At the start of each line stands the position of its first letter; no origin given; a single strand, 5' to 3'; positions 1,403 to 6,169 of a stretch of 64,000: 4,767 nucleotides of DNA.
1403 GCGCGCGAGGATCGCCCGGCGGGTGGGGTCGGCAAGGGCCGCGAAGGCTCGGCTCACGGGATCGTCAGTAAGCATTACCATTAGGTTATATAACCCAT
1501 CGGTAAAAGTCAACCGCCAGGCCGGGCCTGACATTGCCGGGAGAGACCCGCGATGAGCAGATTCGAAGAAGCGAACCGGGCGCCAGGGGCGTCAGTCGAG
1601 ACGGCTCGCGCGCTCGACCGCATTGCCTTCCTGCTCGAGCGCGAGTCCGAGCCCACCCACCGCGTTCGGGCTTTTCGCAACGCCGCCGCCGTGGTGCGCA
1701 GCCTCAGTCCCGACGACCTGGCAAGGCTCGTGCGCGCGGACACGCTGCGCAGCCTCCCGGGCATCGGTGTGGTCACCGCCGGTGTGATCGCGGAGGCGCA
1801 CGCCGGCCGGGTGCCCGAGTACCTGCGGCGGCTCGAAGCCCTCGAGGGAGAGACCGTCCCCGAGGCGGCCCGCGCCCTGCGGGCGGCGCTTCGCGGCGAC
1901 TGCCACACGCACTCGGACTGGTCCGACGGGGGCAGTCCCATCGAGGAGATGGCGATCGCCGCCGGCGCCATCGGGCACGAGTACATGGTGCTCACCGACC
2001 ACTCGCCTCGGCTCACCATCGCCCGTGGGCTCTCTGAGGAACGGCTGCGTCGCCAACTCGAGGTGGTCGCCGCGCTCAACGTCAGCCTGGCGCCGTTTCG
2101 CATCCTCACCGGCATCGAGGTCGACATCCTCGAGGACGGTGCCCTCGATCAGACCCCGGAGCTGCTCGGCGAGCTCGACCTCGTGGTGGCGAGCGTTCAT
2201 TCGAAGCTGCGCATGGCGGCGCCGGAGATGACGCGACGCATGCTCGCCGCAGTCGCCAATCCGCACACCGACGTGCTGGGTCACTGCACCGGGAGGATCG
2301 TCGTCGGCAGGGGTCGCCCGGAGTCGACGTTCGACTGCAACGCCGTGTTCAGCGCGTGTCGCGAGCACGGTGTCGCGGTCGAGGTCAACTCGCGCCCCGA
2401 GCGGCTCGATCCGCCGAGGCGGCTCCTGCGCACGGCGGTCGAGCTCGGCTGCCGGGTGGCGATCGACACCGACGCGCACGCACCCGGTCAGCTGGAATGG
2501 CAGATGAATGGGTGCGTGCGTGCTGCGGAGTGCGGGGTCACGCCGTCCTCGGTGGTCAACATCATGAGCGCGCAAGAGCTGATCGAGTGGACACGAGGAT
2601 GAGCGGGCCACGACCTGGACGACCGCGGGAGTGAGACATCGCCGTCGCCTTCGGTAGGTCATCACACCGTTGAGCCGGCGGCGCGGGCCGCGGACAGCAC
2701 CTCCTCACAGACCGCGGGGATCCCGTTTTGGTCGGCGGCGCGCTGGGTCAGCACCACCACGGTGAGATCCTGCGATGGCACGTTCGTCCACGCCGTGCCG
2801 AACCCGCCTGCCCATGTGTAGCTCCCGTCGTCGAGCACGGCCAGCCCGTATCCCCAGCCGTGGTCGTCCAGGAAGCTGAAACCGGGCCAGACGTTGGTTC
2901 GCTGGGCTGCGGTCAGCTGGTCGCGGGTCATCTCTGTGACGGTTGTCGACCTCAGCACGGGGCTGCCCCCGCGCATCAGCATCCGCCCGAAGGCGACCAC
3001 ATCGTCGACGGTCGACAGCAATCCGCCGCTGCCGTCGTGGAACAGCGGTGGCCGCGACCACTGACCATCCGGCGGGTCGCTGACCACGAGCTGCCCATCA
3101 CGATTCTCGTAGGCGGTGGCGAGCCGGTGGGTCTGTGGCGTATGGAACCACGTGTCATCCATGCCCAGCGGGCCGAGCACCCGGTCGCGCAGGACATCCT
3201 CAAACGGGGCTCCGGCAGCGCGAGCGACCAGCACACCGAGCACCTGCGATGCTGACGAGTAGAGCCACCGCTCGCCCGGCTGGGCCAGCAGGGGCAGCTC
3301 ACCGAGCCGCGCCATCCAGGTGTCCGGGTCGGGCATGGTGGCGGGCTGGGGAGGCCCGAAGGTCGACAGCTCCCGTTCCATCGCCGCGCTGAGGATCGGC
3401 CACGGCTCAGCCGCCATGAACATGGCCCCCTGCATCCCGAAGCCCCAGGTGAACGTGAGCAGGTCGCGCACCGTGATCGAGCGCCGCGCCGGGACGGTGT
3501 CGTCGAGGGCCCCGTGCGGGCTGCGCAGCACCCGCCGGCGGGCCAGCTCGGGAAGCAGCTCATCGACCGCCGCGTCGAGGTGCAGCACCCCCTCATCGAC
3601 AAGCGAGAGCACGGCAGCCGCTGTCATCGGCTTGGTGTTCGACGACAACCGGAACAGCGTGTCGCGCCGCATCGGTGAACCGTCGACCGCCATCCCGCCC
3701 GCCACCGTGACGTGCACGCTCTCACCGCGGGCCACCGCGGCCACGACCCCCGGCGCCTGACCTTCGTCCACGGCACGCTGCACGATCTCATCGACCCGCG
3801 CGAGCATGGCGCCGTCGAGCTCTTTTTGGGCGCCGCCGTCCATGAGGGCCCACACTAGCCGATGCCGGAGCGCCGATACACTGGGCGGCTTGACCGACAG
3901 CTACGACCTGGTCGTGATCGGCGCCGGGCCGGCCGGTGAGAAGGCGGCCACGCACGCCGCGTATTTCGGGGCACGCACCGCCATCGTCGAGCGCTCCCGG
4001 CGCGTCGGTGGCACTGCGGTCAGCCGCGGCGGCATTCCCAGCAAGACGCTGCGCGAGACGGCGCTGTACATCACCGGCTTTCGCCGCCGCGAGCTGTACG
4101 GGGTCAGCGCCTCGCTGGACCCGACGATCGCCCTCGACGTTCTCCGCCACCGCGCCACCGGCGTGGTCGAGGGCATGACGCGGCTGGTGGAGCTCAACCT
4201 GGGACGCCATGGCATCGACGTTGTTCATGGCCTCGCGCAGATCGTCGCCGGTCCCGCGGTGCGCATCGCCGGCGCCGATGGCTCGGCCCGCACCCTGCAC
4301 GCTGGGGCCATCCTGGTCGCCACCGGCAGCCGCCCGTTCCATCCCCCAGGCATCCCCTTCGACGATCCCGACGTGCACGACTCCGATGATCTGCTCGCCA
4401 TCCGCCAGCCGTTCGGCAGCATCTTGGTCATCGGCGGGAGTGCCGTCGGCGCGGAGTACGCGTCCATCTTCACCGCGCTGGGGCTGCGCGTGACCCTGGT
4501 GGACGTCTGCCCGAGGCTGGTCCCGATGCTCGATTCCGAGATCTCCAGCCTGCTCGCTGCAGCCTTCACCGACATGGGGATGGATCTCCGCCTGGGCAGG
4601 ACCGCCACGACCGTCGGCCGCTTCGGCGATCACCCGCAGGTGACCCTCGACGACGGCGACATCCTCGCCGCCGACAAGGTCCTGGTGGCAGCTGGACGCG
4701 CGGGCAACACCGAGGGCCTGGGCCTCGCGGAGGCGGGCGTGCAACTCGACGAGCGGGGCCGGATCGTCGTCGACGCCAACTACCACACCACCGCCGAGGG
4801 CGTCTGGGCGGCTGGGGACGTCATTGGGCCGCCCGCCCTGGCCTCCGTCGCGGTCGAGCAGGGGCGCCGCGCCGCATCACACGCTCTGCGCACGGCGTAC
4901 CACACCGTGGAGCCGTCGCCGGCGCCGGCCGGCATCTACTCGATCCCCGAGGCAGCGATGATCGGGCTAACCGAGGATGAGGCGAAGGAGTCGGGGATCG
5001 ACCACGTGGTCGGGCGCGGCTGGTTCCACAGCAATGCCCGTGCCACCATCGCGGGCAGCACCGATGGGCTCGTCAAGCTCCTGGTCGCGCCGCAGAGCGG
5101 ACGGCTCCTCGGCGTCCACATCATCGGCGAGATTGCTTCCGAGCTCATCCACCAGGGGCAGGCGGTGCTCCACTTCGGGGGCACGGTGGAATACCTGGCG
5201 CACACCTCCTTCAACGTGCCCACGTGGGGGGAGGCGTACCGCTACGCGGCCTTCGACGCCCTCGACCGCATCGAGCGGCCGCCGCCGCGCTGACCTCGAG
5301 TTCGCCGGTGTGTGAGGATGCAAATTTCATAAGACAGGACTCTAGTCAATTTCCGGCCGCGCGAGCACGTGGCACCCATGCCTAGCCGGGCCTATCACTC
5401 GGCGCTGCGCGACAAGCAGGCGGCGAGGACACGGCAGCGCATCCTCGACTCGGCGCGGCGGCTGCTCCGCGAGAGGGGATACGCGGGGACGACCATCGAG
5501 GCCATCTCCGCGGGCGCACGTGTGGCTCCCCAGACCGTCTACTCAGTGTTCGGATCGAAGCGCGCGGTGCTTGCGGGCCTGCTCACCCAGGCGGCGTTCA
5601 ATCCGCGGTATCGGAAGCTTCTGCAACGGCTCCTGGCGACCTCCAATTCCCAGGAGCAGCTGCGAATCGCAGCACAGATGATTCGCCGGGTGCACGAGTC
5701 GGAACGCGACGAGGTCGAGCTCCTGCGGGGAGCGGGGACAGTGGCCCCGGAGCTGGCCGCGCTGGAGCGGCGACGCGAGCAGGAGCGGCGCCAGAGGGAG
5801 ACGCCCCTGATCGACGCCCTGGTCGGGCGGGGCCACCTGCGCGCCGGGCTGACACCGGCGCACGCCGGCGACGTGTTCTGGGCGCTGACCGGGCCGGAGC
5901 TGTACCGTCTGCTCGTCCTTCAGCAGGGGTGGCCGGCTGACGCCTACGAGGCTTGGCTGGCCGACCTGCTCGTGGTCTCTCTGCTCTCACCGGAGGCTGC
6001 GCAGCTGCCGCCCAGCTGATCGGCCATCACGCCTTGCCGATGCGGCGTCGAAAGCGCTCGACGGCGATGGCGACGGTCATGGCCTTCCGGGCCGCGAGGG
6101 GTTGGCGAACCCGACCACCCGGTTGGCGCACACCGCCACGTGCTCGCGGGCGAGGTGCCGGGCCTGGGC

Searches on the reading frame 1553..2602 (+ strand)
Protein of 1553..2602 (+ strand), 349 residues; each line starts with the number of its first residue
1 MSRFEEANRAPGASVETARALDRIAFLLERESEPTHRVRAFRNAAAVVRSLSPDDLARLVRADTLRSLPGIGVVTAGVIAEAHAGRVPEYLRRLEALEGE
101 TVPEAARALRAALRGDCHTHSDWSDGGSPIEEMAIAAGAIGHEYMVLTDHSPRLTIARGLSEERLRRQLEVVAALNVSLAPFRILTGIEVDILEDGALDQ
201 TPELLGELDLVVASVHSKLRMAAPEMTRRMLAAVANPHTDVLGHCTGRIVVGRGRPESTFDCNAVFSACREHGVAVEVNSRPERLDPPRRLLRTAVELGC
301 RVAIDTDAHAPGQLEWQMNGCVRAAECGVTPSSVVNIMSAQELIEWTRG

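Call 82: search_protein_families(library=pfam, proteins=[window:1553-2602:+], max_evalue=0.00001)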
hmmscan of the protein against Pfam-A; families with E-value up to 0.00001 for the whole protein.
window:1553-2602:+ (349 aa): 2 families
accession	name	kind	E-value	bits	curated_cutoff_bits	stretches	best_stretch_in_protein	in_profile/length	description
PF14716.13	HHH_8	-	1.4e-09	38.6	30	1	16-82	5-67/73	Helix-hairpin-helix domain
PF02811.25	PHP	-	3.1e-08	34.6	26.4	1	116-279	1-162/164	PHP domain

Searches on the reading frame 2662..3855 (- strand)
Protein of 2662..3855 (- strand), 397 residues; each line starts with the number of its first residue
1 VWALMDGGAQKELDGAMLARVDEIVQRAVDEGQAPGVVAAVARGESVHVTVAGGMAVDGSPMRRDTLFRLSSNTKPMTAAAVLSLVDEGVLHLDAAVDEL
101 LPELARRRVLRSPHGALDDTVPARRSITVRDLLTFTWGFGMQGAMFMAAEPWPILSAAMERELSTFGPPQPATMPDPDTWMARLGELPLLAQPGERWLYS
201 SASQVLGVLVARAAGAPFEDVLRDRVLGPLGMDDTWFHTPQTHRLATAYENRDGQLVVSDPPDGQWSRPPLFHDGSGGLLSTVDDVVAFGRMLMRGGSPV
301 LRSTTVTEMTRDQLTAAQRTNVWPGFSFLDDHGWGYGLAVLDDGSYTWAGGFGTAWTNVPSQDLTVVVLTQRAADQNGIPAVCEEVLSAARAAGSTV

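Call 82: search_protein_families(library=pfam, proteins=[window:2662-3855:-], max_evalue=0.00001)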
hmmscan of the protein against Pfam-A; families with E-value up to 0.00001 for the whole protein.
window:2662-3855:- (397 aa): 1 family
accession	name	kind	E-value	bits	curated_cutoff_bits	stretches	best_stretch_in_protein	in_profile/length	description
PF00144.29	Beta-lactamase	-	1e-63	216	27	1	21-374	1-312/329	Beta-lactamase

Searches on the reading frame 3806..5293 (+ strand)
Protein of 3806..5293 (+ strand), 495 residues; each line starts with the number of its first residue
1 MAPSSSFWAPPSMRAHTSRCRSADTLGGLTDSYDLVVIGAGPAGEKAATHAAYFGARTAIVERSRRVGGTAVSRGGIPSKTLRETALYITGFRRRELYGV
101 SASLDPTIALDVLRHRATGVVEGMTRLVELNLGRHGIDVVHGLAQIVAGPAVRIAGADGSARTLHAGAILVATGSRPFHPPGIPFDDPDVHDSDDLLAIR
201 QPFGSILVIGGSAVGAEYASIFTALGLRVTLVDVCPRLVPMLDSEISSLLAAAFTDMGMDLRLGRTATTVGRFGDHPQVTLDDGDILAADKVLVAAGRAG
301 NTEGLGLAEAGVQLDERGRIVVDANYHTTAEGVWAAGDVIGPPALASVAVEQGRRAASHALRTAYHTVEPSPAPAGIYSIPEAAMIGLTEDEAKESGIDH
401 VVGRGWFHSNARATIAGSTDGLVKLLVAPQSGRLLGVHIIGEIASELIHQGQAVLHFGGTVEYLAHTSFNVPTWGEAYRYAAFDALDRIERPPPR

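Call 82: search_protein_families(library=pfam, proteins=[window:3806-5293:+], max_evalue=0.00001)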
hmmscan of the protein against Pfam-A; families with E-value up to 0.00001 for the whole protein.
window:3806-5293:+ (495 aa): 7 families
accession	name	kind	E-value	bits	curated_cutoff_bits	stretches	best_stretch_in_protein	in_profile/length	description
PF07992.20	Pyr_redox_2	-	1.2e-59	202.6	26.1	1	33-353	1-291/291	Pyridine nucleotide-disulphide oxidoreductase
PF02852.28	Pyr_redox_dim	-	2e-27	96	25.3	1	374-481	2-109/110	Pyridine nucleotide-disulphide oxidoreductase, dimerisation domain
PF00070.33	Pyr_redox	-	7.4e-18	65.3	22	1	206-275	2-71/82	Pyridine nucleotide-disulphide oxidoreductase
PF13738.12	Pyr_redox_3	-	2.9e-10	40.3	30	0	160-337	119-305/305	Pyridine nucleotide-disulphide oxidoreductase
PF12831.13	FAD_oxidored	-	4.1e-09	36.7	27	1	34-92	1-60/416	FAD dependent oxidoreductase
PF00890.30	FAD_binding_2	-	2.5e-06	27.4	20.4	0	34-77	1-45/414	FAD binding domain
PF01262.27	AlaDh_PNT_C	-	5.1e-06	26.5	23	0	30-65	24-61/214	Alanine dehydrogenase/PNT, C-terminal domain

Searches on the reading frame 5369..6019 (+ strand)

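Call 82: search_protein_families(library=pfam, proteins=[window:5369-6019:+], max_evalue=0.00001)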
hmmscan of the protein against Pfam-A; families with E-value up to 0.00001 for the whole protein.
window:5369-6019:+ (216 aa): 1 family
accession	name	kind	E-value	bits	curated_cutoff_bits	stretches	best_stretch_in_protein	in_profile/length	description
PF00440.29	TetR_N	-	9.7e-13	48.1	24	1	25-69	1-45/47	Bacterial regulatory proteins, tetR family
